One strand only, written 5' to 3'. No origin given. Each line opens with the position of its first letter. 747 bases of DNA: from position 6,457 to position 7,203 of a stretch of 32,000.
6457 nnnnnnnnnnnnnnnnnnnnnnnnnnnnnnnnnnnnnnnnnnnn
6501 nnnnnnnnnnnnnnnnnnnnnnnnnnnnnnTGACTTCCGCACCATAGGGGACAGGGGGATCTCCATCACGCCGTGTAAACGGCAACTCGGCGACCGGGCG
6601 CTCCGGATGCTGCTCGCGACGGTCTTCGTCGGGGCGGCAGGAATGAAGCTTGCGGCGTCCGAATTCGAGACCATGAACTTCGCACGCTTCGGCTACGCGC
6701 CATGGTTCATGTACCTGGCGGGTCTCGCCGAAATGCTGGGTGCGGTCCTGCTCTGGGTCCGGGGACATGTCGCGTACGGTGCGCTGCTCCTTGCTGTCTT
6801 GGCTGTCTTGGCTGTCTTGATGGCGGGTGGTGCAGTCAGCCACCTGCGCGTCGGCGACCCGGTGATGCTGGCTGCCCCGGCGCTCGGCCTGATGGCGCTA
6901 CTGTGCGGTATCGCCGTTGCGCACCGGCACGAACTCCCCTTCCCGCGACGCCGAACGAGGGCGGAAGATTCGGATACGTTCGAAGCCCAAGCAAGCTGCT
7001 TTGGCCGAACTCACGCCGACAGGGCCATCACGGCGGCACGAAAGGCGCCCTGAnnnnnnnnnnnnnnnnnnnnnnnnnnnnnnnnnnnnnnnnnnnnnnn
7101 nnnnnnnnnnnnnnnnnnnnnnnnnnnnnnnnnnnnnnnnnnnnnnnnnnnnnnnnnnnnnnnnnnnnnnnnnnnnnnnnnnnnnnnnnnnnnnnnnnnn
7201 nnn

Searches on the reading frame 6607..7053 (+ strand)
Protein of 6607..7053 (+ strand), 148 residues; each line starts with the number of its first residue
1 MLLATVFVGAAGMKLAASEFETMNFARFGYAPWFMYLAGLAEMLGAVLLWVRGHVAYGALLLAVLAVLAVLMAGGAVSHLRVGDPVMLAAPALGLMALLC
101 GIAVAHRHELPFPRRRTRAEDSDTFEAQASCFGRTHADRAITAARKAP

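Call 26: find_encoding_contigs(protein=window:6607-7053:+, flank=10000, max_places=6)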
Protein window:6607-7053:+ (148 aa): no gene with exactly this product is on record in the collection.
